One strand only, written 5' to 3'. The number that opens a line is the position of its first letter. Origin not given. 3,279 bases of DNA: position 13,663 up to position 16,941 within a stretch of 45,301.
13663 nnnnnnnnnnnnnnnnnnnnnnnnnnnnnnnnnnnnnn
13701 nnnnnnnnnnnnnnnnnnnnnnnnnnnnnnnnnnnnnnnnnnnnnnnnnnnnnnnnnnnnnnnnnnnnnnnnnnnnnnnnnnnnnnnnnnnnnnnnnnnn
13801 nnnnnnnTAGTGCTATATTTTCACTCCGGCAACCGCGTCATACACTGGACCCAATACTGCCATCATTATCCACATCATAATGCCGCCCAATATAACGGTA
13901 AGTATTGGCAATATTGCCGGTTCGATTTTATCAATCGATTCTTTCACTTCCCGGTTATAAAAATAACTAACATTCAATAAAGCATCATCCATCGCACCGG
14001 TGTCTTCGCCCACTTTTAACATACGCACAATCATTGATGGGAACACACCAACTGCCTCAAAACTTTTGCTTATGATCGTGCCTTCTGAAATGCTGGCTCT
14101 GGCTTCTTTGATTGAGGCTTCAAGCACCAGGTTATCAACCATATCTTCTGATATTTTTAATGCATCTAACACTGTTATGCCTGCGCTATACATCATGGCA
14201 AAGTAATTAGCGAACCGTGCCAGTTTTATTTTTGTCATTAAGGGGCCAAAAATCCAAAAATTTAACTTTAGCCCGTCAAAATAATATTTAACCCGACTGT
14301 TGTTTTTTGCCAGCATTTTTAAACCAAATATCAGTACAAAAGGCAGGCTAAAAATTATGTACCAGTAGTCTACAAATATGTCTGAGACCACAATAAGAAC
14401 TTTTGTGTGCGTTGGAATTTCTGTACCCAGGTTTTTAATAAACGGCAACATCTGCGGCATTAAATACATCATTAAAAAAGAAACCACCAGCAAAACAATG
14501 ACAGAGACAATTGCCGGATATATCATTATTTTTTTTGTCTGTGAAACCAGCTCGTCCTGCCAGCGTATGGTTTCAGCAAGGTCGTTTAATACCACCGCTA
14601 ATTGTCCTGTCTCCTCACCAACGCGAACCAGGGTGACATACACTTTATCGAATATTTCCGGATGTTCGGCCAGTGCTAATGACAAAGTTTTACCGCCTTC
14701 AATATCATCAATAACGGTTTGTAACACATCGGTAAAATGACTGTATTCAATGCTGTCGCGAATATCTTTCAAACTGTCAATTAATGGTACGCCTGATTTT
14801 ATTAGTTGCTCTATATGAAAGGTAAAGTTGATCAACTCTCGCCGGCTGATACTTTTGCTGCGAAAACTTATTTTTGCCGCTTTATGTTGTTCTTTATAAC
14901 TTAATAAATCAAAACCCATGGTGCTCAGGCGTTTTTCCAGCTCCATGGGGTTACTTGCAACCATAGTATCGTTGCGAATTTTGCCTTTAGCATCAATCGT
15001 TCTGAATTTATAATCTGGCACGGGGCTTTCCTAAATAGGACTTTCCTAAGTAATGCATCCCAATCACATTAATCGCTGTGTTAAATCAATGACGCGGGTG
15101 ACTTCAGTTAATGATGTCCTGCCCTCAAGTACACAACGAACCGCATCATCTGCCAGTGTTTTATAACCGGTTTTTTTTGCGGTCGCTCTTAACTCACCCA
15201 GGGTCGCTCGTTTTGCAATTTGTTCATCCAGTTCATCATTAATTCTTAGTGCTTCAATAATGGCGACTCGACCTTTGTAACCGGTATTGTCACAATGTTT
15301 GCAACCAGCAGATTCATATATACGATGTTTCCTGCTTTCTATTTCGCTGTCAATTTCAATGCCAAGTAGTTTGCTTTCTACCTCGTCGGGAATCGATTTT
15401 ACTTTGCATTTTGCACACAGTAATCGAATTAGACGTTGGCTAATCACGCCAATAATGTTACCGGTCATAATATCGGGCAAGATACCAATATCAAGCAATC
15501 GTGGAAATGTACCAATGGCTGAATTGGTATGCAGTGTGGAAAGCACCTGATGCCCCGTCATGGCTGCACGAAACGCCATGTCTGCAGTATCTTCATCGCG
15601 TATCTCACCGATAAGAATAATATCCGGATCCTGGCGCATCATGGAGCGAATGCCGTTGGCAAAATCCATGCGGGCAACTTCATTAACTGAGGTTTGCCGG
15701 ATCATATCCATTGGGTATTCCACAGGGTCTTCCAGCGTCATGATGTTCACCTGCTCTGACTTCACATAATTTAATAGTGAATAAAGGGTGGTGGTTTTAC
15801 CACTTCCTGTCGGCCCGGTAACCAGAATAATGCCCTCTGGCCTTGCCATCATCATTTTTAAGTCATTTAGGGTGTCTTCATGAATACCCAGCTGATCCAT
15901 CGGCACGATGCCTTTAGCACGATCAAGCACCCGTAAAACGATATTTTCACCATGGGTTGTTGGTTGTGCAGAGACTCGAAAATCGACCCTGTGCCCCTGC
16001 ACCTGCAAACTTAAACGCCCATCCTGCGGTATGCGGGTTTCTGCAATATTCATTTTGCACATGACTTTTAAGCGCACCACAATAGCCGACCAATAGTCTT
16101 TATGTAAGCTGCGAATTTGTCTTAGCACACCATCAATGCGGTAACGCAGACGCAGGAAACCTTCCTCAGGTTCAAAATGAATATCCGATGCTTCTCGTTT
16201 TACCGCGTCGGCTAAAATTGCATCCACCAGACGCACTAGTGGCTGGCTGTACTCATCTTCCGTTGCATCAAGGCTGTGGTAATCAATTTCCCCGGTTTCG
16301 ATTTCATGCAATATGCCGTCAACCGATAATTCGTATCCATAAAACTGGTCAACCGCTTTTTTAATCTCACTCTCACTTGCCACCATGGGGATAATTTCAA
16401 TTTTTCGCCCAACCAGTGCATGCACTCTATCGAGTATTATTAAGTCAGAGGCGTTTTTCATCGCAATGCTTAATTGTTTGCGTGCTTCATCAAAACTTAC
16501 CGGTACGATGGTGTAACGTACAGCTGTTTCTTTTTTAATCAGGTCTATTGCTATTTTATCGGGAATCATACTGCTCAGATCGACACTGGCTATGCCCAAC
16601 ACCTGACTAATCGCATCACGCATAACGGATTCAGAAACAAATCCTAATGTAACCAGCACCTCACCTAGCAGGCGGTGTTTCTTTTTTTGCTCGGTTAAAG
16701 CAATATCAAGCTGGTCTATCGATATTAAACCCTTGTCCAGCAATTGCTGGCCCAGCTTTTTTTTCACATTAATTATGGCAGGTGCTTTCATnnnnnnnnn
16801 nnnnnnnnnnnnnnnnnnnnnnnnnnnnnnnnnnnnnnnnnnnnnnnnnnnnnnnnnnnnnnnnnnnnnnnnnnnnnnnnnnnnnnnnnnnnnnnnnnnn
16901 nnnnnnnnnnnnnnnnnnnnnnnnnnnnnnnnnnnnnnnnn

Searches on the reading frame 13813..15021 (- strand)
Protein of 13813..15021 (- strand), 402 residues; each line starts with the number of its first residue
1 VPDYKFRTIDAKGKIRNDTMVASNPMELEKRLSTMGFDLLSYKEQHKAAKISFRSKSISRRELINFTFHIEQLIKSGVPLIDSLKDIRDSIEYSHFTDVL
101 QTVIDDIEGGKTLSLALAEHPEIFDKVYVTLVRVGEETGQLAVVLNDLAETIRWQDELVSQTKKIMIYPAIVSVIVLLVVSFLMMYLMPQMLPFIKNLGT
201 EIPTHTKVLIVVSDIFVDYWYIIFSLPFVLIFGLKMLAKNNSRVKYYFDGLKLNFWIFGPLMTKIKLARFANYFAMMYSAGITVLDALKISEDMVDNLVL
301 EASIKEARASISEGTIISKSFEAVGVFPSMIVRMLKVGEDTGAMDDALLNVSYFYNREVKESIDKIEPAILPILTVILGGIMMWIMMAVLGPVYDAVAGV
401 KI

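Call 3: search_protein_families(library=pfam, proteins=[window:13813-15021:-], max_evalue=0.01)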
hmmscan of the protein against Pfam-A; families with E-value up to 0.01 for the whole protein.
window:13813-15021:- (402 aa): 1 family
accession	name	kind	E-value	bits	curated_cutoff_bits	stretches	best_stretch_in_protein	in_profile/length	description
PF00482.28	T2SSF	-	2.9e-48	163.4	25.2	2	73-189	8-125/125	Type II secretion system (T2SS), protein F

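Call 4: search_protein_families(library=ncbifam, proteins=[window:13813-15021:-], max_evalue=0.01)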
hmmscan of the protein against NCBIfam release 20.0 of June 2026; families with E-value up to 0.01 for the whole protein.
window:13813-15021:- (402 aa): 7 families
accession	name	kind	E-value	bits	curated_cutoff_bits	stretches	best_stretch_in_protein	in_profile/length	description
TIGR02120.1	GspF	equivalog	2.6e-88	297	424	1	4-394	1-395/401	type II secretion system inner membrane protein GspF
NF052607.1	T4PiliAsmPilCThrm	equivalog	1.4e-78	264.8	700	1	1-397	1-401/406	type IV pilus assembly protein PilC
NF052606.1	T4PiliAsmPilCMyx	equivalog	2.2e-76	257.4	700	1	3-397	21-415/419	type IV pilus assembly protein PilC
NF047826.1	T3SSXpsF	equivalog_domain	1.3e-64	218.6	650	1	1-397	1-401/405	type II secretion system protein XpsF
NF007861.0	PRK10573.1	equivalog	2e-61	208.2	401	1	4-394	7-392/401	protein transport protein HofC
NF041012.2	T4P_ComGB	equivalog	2.3e-34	119.2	240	1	64-396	4-330/332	competence type IV pilus assembly protein ComGB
NF008813.0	PRK11837.1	equivalog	0.0021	18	229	1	153-208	47-102/202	undecaprenyl-diphosphate phosphatase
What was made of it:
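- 13813..15021 (-): Platform protein (T2SSF; MshG/GspF/PilC family). Calls 3 and 4.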

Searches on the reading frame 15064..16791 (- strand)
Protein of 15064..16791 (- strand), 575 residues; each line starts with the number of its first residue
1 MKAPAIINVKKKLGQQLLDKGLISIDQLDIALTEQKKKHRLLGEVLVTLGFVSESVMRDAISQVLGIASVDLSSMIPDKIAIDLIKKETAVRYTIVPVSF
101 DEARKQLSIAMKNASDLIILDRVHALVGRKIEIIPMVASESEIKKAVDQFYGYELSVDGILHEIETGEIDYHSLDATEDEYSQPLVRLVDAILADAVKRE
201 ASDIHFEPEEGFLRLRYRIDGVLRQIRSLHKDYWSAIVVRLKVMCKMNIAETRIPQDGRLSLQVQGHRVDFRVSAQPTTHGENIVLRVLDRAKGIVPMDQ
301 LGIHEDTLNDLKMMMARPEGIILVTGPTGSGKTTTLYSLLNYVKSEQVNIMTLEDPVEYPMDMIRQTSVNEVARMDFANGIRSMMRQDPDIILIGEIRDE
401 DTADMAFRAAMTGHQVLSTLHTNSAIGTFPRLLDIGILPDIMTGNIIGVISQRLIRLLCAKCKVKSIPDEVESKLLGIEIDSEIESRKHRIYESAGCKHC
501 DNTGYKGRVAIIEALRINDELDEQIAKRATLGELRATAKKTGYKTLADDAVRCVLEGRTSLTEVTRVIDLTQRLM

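Call 3: search_protein_families(library=pfam, proteins=[window:15064-16791:-], max_evalue=0.01)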
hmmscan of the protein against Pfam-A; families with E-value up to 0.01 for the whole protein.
window:15064-16791:- (575 aa): 17 families
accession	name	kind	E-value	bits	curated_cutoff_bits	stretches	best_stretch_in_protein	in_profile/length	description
PF00437.27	T2SSE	-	2.3e-127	425.1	24.9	1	180-566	3-370/370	Type II/IV secretion system protein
PF05157.20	MshEN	-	6.6e-13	48.9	23.1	1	65-156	1-89/90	MshEN domain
PF13401.12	AAA_22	-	4.9e-05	24.1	27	1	318-356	4-44/130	AAA domain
PF13173.12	AAA_14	-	8.8e-05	23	27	1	320-411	3-85/129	AAA domain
PF00004.35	AAA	-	0.00012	22.9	21.2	0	322-397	1-66/131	ATPase family associated with various cellular activities (AAA)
PF20720.3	nSTAND3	-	0.00013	22.2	27.2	1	318-358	16-56/155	Novel STAND NTPase 3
PF13191.12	AAA_16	-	0.00031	21.7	32.6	1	316-358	20-62/167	AAA ATPase domain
PF13555.12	AAA_29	-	0.00052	20.2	27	1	305-336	9-39/61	P-loop containing region of AAA domain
PF04851.21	ResIII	-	0.0015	18.9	22.5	0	311-348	15-52/164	Type III restriction enzyme, res subunit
PF25199.1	nSTAND_NTPase5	-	0.0015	18.8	34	1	303-339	24-61/145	Novel STAND NTPase 5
PF13086.12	AAA_11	-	0.002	18.4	27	1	307-346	6-44/257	AAA domain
PF00448.28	SRP54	-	0.0028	17.8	22.7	1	321-351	3-33/196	SRP54-type protein, GTPase domain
PF03215.21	Rad17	-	0.0041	17.5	23.8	1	300-362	20-91/186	Rad17 P-loop domain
PF12775.13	AAA_7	-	0.0049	16.9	25.8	0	319-353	33-67/181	P-loop containing dynein motor region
PF13245.12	AAA_19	-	0.0059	17.2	25.1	0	315-347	7-39/134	AAA domain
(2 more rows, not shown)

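Call 4: search_protein_families(library=ncbifam, proteins=[window:15064-16791:-], max_evalue=0.01)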
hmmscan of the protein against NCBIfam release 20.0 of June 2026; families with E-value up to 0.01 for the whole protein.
window:15064-16791:- (575 aa): 27 families (the best 25 are shown)
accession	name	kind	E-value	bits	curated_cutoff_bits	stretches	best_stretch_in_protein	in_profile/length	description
TIGR02538.1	type_IV_pilB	equivalog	3.9e-153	511.1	675.65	1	12-568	1-562/564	type IV-A pilus assembly ATPase PilB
TIGR02533.1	type_II_gspE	equivalog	1.7e-152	508.5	630.25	1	99-567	16-485/486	type II secretion system ATPase GspE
NF053534.1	T4PilAsmATPsTfpB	equivalog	6.8e-128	427.6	850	1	83-568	95-582/584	type IV pilus assembly ATPase TfpB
NF007755.0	PRK10436.1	equivalog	1.1e-127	426.5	617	1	98-570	20-461/465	type II secretion system protein GspE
NF041000.1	ATPase_ComGA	equivalog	3.3e-77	259.1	300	1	191-456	2-266/267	competence type IV pilus ATPase ComGA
TIGR01420.1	pilT_fam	subfamily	4.6e-54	183.9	319.1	1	190-456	3-269/343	PilT/PilU family type 4a pilus ATPase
TIGR02525.1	plasmid_TraJ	equivalog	6.8e-28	97.7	368.3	1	258-435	90-272/372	plasmid transfer ATPase TraJ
TIGR02524.1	dot_icm_DotB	equivalog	1.1e-21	77.5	463.3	1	315-434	130-258/358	Dot/Icm type IV secretion system ATPase DotB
NF058587.1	archaellum_moto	equivalog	5.6e-20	71.6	550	1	266-424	221-385/527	archaellum flagellar ATPase motor FlaI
NF053729.1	c-di-GMP_motif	domain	1.1e-16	60.3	38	1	12-63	1-52/53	cyclic di-GMP-binding domain-containing protein, MshE-related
TIGR03819.1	heli_sec_ATPase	hypoth_equivalog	1.9e-16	60.2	373.15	1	236-438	98-303/340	TadA family conjugal transfer-associated ATPase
NF012033.0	PRK15489.1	equivalog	2.5e-14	52.4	537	1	5-150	485-626/703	glycosyl transferase family protein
TIGR02788.1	VirB11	equivalog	5.1e-14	52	249.95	1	312-434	138-264/308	P-type DNA transfer ATPase VirB11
TIGR02782.1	TrbB_P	equivalog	2.7e-13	49.9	304.55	1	291-432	105-252/303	P-type conjugative transfer ATPase TrbB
NF008411.1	PRK11234.1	equivalog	3.3e-12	45.6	1170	1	10-156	481-622/723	cyclic di-3',5'-guanylate-activated glycosyltransferase NfrB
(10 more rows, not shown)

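Call 15: search_solved_structures(query=window:15064-16791:-, max_evalue=1e-30)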
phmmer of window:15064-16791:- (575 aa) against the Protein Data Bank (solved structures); distinct sequences matched with E-value up to 1e-30: 18.
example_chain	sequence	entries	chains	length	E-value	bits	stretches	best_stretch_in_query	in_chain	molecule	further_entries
6f8l_G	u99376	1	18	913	3.9e-129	434.9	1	11-569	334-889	Type IV pilus assembly protein PilF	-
6olj_C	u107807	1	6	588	5.8e-119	401.3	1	11-567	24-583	Type IV pilus biogenesis ATPase PilB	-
5tsg_B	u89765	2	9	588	7.7e-119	401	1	11-567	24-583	Type IV pilus biogenesis ATPase PilB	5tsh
5zfr_A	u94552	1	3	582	1.6e-116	393.3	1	11-567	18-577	Type IV pilus biogenesis ATPase PilB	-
3jc8_Ba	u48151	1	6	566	5.8e-116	391.4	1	12-565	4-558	Type IV-A pilus assembly ATPase PilB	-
4pht_A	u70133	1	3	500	1.1e-102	347.7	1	175-567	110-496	General secretory pathway protein E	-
4ksr_A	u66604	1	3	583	3.4e-102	346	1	175-568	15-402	Type II secretion system protein E, Hemolysin-coregulated protein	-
4kss_A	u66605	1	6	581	3.9e-102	345.9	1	175-568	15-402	Type II secretion system protein E, hemolysin-coregulated protein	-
1p9r_A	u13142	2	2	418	5.2e-102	345.4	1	175-566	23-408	General secretion pathway protein E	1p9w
6ejf_A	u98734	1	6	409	2.3e-94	320.2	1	188-569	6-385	Type IV pilus assembly protein PilF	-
5oiu_A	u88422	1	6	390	2.9e-94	319.9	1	187-565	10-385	Type IV pilus assembly protein PilF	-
5it5_F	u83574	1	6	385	3.6e-94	319.6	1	188-565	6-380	ATP binding motif-containing protein PilF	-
8dze_A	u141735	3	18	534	1.3e-37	132.9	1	184-525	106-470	BfpD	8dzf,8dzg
3jvu_A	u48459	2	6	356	1.7e-33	119.3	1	191-456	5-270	Twitching mobility protein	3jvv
2ewv_A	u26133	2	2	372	1.8e-32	115.9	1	192-455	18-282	twitching motility protein PilT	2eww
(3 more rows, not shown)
